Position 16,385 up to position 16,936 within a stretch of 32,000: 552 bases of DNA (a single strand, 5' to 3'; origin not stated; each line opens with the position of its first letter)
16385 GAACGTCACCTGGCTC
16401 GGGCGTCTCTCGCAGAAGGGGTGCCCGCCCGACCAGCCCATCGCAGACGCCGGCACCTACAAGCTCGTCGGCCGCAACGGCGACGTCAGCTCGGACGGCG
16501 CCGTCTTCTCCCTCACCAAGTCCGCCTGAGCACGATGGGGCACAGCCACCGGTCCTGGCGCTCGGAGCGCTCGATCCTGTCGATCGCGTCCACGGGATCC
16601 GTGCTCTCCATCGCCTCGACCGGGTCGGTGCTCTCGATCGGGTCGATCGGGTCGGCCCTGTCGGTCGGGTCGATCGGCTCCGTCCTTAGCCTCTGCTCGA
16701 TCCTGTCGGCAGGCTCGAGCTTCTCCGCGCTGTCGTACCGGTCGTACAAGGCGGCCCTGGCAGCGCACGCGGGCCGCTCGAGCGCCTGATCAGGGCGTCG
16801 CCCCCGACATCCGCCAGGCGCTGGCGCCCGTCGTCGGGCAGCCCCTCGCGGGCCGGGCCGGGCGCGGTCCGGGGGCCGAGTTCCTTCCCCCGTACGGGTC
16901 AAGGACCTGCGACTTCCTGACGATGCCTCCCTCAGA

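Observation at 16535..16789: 84-aa ORF with unbroken (Ser-x-x)23 periodicity, partly built from 27-nt tandem repeats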

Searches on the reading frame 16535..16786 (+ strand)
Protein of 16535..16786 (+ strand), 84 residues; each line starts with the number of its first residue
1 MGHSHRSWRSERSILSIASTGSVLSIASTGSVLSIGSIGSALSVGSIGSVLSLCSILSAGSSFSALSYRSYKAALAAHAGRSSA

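Call 5: search_protein_families(library=pfam, proteins=[window:16535-16786:+], max_evalue=1)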
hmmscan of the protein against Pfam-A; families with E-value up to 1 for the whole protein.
window:16535-16786:+ (84 aa): 0 families

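Call 6: search_protein_families(library=ncbifam, proteins=[window:16535-16786:+], max_evalue=1)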
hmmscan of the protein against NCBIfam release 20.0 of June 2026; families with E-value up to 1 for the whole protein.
window:16535-16786:+ (84 aa): 1 family
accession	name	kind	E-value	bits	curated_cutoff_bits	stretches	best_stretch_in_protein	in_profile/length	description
NF038313.3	HisXaaSer_A4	exception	0.1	13.5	55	1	11-49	54-92/93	His-Xaa-Ser repeat protein HxsA4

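Call 8: find_homologous_proteins(query=window:16535-16786:+, max_evalue=0.01)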
Query window:16535-16786:+ (84 aa): 340 proteins with E <= 0.01 among 854 candidates; the best 120 are listed.
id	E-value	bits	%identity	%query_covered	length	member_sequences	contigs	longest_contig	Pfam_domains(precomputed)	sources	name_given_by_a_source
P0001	1.7e-14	71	68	74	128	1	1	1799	-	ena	-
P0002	1.2e-13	68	62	85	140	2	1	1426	-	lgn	-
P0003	6.1e-13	66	61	100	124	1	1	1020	-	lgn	-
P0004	1.1e-12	65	53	88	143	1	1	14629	-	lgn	-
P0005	2.7e-12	64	68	87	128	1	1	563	-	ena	-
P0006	4.2e-12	63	70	76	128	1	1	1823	-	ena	-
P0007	7.3e-12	62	60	96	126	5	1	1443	-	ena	-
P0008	1.4e-11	62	68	77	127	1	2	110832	-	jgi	jgi:hypothetical protein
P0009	1.7e-11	61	68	77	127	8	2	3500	-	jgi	jgi:hypothetical protein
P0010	3.0e-11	60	60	96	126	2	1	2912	-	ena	-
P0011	8.6e-11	59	63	87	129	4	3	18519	-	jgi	jgi:hypothetical protein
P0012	9.8e-11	59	69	61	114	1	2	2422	-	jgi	jgi:hypothetical protein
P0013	1.3e-10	58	66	83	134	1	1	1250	-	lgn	-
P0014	1.3e-10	58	68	82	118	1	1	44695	-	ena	-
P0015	1.4e-10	58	61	73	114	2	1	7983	-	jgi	jgi:hypothetical protein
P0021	6.7e-10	56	52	79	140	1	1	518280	-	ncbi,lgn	-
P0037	9.0e-9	53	53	86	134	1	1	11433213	-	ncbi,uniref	ncbi:hypothetical protein [Actinoplanes sp. NBC_00393]|uniref:hypothetical protein n=1 Tax=Actinopla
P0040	1.5e-8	52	55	79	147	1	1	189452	-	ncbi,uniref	ncbi:hypothetical protein ACFY04_28350 [Streptomyces sp. NPDC001549]|uniref:hypothetical protein n=1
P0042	1.6e-8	52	54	51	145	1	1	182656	-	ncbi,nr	ncbi:hypothetical protein [Actinoplanes aureus]|nr:hypothetical protein [Actinoplanes aureus]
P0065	5.4e-8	50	56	83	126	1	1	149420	-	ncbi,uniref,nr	ncbi:hypothetical protein [Nocardia panacis]|uniref:hypothetical protein n=1 Tax=Nocardia panacis Ta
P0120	9.8e-7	46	50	92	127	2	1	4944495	-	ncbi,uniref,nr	ncbi:hypothetical protein [Rhodococcus pyridinivorans]|uniref:hypothetical protein n=1 Tax=Rhodococc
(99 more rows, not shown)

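Call 9: find_encoding_contigs(protein=window:16535-16786:+, flank=10000, max_places=6)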
Protein window:16535-16786:+ (84 aa): 5 contigs read that carry it; 5 places shown.
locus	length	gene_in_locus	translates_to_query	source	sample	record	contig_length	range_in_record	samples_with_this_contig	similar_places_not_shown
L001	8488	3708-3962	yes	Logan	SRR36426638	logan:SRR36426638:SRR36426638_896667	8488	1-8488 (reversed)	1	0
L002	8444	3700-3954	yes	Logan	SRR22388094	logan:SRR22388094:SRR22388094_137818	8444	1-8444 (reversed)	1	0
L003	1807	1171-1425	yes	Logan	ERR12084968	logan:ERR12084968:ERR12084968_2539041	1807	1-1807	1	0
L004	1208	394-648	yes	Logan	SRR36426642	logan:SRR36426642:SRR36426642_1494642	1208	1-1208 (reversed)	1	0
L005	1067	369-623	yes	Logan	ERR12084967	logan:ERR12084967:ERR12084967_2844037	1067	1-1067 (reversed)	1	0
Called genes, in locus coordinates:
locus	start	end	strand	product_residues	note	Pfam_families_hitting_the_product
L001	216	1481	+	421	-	PF09594:GT87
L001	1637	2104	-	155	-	PF06445:GyrI-like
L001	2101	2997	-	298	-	PF00730:HhH-GPD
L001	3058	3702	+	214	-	-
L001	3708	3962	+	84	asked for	-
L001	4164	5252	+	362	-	PF00072:Response_reg (weak), PF01339:CheB_methylest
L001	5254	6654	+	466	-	PF01739:CheR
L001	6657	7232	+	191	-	PF01584:CheW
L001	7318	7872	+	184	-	-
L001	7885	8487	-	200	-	?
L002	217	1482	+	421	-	PF09594:GT87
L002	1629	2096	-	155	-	PF06445:GyrI-like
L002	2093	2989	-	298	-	PF00730:HhH-GPD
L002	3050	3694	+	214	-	-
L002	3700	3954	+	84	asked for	-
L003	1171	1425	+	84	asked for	-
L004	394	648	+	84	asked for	-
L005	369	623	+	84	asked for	-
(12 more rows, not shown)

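Call 12: find_encoding_contigs(protein=P0037, flank=8000, max_places=2)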
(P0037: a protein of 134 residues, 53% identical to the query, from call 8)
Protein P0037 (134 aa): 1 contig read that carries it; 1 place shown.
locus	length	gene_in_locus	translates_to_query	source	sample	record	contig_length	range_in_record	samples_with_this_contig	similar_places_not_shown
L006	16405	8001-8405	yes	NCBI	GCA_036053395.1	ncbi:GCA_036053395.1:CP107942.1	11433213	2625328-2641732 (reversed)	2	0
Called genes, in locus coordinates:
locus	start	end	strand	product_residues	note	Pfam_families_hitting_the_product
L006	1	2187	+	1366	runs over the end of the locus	PF01074:Glyco_hydro_38N, PF09261:Alpha-mann_mid, PF07748:Glyco_hydro_38C, PF10633:NPCBM_assoc (weak)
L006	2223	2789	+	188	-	PF23716:DUF7158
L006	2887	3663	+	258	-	PF11716:MDMPI_N, PF07398:MDMPI_C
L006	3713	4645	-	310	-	-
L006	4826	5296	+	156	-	PF11611:DUF4352 (weak)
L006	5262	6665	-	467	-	PF13520:AA_permease_2 (weak)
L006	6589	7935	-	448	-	PF01070:FMN_dh, PF03060:NMO (weak)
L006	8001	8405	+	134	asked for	-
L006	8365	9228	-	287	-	PF01522:Polysacc_deac_1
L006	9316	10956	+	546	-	PF02927:CelD_N, PF00759:Glyco_hydro_9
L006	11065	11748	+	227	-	PF01370:Epimerase (weak), PF05368:NmrA, PF13460:NAD_binding_10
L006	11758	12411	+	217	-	PF00561:Abhydrolase_1, PF12697:Abhydrolase_6 (faint), PF12146:Hydrolase_4 (weak)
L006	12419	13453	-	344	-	PF00672:HAMP (weak), PF00512:HisKA, PF02518:HATPase_c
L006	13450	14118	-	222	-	PF00072:Response_reg, PF00486:Trans_reg_C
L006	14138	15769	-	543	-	PF00144:Beta-lactamase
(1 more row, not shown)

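Call 13: find_encoding_contigs(protein=P0120, flank=8000, max_places=2)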
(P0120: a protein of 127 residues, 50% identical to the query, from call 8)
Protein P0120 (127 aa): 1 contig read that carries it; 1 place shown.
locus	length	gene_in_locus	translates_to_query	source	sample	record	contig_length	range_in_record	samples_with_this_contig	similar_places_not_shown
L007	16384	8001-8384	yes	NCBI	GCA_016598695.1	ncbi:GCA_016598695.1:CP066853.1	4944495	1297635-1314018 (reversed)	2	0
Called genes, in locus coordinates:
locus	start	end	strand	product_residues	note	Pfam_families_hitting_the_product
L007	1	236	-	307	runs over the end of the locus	PF02585:PIG-L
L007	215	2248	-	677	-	PF00496:SBP_bac_5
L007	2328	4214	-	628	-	PF00009:GTP_EFTU, PF22042:EF-G_D2, PF03144:GTP_EFTU_D2, PF00679:EFG_C, PF21018:BipA_C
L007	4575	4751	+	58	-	-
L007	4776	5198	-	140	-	PF00293:NUDIX, PF14815:NUDIX_4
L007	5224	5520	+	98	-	PF01329:Pterin_4a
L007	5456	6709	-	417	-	PF09594:GT87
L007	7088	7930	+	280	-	-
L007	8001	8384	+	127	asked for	-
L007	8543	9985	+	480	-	PF07690:MFS_1, PF00083:Sugar_tr, PF07690:MFS_1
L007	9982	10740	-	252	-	PF08924:Rv2525c_GlyHyd-like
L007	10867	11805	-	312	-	PF14338:Mrr_N, PF04471:Mrr_cat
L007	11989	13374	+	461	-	PF03055:RPE65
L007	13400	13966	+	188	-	PF03167:UDG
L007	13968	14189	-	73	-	PF07045:DUF1330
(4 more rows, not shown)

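Call 14: find_encoding_contigs(protein=P0021, flank=8000, max_places=2)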
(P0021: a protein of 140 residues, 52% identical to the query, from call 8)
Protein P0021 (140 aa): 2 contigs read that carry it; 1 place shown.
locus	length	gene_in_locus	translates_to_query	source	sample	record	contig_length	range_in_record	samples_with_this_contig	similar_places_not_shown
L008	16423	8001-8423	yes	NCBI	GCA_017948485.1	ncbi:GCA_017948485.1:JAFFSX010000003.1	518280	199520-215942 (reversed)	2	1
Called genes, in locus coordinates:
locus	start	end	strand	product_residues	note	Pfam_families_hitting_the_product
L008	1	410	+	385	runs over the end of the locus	PF23539:DUF7134 (weak), PF07730:HisKA_3, PF02518:HATPase_c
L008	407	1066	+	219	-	PF00072:Response_reg, PF00196:GerE, PF08281:Sigma70_r4_2 (weak)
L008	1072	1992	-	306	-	PF12146:Hydrolase_4, PF00561:Abhydrolase_1, PF12697:Abhydrolase_6, PF00975:Thioesterase (weak), PF12695:Abhydrolase_5 (weak)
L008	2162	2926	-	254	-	PF00596:Aldolase_II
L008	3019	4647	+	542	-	PF07905:PucR, PF13556:HTH_30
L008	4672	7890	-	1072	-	PF01839:FG-GAP (faint), PF13860:FlgD_ig, PF13517:FG-GAP_3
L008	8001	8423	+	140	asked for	-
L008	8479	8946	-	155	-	PF19452:DUF5990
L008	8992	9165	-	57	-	-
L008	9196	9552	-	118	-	PF05239:PRC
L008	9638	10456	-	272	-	PF01522:Polysacc_deac_1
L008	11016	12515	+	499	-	PF00111:Fer2, PF01799:Fer2_2, PF00941:FAD_binding_5, PF03450:CO_deh_flav_C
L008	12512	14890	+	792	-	PF01315:Ald_Xan_dh_C, PF02738:MoCoBD_1, PF20256:MoCoBD_2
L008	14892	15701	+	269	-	PF02625:XdhC_CoxI, PF13478:XdhC_C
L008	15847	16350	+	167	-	PF00383:dCMP_cyt_deam_1, PF14437:MafB19-deam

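Call 24: find_related_loci(query=A2, collection=genome_contigs, flank=6000)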
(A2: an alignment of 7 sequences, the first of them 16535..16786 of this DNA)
Query A2 (84 aa) in genome_contigs; peptide patterns used: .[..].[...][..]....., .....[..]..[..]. (x = any residue, [..] = any of these).
599 stretches matched a pattern (row limit reached: there are more); 564 encode a relative of the query (tblastn E <= 1e-3); the best 80 are kept; 80 distinct loci.
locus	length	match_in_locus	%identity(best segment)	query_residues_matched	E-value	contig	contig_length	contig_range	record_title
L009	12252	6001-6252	89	1-84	4e-30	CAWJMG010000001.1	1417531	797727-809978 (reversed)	MAG: uncultured Actinomycetes bacterium isolate MFD02832.bin.1.159 genome assembly, contig: contig_15694, whole genome s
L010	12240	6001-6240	68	1-80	6e-20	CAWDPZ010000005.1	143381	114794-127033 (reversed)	MAG: uncultured Acidimicrobiaceae bacterium isolate MFD04780.bin.2.54 genome assembly, contig: contig_11012, whole genom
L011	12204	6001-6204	71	9-76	1e-19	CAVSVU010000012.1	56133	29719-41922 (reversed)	MAG: uncultured Actinomycetes bacterium isolate MFD05841.bin.1.21 genome assembly, contig: contig_27443, whole genome sh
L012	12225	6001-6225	64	9-81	4e-19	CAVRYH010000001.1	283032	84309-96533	MAG: uncultured Acidimicrobiales bacterium isolate MFD04752.bin.1.29 genome assembly, contig: contig_11786, whole genome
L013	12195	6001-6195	68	13-77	6e-19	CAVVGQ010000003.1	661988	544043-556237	MAG: uncultured Acidimicrobiales bacterium isolate MFD01716.bin.2.30 genome assembly, contig: contig_16331, whole genome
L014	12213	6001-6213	62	10-80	2e-18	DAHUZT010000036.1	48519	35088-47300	MAG TPA_asm: Acidimicrobiaceae bacterium isolate clean285 k141_216471, whole genome shotgun sequence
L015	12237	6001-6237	65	10-78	9e-18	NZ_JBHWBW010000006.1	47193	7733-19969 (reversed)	Kitasatospora sp. NPDC059571 NPDC059571_T49_H12.ctg-0006, whole genome shotgun sequence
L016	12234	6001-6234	63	7-81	1e-17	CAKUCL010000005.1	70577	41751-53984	MAG: uncultured Actinoplanes sp. isolate REFINED_METABAT215_TOP10_CONTIGS_1500_ASSEMBLY_K77_MERGED__Hadza_MoBio_hadza-I-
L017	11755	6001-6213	68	7-77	1e-17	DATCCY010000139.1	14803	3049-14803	MAG TPA_asm: Candidatus Nanopelagicales bacterium isolate SMAG_U7711 k141_210289, whole genome shotgun sequence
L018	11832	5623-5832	66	10-79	2e-17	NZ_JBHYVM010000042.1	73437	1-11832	Streptomyces sp. NPDC059443 NPDC059443_T53_H1.ctg-0042, whole genome shotgun sequence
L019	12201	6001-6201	70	7-71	2e-17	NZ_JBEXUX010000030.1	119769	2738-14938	Embleya sp. NPDC005971 NPDC005971_278_E5.ctg-0030, whole genome shotgun sequence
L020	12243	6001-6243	60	2-82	2e-17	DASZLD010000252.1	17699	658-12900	MAG TPA_asm: Acidimicrobiales bacterium isolate SMAG_U5855 k141_1916196, whole genome shotgun sequence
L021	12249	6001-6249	55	1-81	2e-17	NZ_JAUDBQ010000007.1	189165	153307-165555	Cellulomonas cellasea strain ET82 ET82_scaffold_7, whole genome shotgun sequence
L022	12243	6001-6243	60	10-81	2e-17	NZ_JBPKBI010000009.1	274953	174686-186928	Yinghuangia sp. YIM S10712 Scaffold9, whole genome shotgun sequence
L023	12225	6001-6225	66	1-71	3e-17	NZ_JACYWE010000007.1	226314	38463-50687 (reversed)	Lolliginicoccus lacisalsi strain G463 scaffold25_226314, whole genome shotgun sequence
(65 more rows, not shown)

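Call 27: search_protein_representatives(alignment_id=A1)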
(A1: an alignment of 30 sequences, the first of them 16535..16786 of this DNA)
Query: 30 sequences, 144 profile positions. Proteins with E-value up to 0.001 (for the whole library): 1362; up to 1e-10: 787; up to 1e-30: 27. The best 150 are listed.
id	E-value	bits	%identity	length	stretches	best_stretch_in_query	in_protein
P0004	2.0e-39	150.9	-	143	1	23-134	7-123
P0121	3.9e-39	150.0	-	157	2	40-129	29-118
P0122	1.1e-36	142.0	-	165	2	34-134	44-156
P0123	1.1e-35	138.8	-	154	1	25-114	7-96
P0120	1.5e-35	138.3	-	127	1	6-119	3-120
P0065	7.6e-34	132.8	-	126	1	18-121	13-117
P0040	1.0e-33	132.4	-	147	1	18-115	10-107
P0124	1.4e-33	132.0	-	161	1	18-109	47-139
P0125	1.7e-33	131.7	-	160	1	18-101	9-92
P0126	1.7e-33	131.7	-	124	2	42-114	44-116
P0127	2.7e-33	131.0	-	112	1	23-120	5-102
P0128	2.9e-33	131.0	-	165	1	25-115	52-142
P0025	7.3e-33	129.6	-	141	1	18-109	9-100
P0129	7.6e-33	129.6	-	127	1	25-115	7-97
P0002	7.8e-33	129.5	-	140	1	18-135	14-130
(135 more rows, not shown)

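Call 28: predict_structure(alignment_id=A1)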
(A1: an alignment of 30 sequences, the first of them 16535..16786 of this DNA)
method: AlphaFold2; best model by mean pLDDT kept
length: 84 residues; sequences in the alignment: 30
mean_pLDDT: 50.2   pTM: 0.21
mean pLDDT of the five models: 50.2, 50.0, 47.4, 45.9, 45.5
residues with pLDDT >= 90: 0; 70-90: 0; 50-70: 40; < 50: 44
segments of 3 or more residues with pLDDT < 50: 3-37
pLDDT, mean of each block of 10 residues (from residue 1): 47 41 42 45 50 54 56 65 56
secondary structure, 60 per line:
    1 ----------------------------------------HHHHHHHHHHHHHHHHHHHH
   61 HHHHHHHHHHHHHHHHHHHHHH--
elements in order: H41-82

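Call 32: search_protein_families(library=pfam, alignment_id=A3, max_evalue=0.0001)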
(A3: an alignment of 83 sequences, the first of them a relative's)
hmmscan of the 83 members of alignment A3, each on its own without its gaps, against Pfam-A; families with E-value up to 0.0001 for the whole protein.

A. member 1, L006:5265-6749:- (495 aa): 1 family
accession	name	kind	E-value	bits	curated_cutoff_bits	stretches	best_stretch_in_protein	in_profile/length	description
PF13520.12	AA_permease_2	-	2.6e-06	27.1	27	1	311-485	223-405/427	Amino acid permease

B. families by the number of members that match (of 83 scanned): 105 families (the first 25 are shown)
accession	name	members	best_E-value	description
PF08341.16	TED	6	5.6e-18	Thioester domain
PF05506.17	PLipase_C_C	6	2.3e-08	Bacterial phospholipase C, C-terminal domain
PF12029.13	DUF3516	3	1.7e-218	Domain of unknown function (DUF3516)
PF08241.18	Methyltransf_11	3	8.7e-25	Methyltransferase domain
PF13649.12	Methyltransf_25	3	2e-22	Methyltransferase domain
PF08242.18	Methyltransf_12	3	1.4e-19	Methyltransferase domain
PF13489.12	Methyltransf_23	3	1.5e-18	Methyltransferase domain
PF00270.35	DEAD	3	3e-18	DEAD/DEAH box helicase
PF13847.12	Methyltransf_31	3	7e-17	Methyltransferase domain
PF01209.24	Ubie_methyltran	3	9.1e-13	ubiE/COQ5 methyltransferase family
PF22527.2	DEXQc_Suv3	3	1.6e-08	DEXQ-box helicase domain of Suv3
PF04851.21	ResIII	3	1.5e-06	Type III restriction enzyme, res subunit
PF00271.37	Helicase_C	3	2.2e-06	Helicase conserved C-terminal domain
PF14378.12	PAP2_3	2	1.1e-39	PAP2 superfamily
PF11136.13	DUF2889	2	7.9e-30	Protein of unknown function (DUF2889)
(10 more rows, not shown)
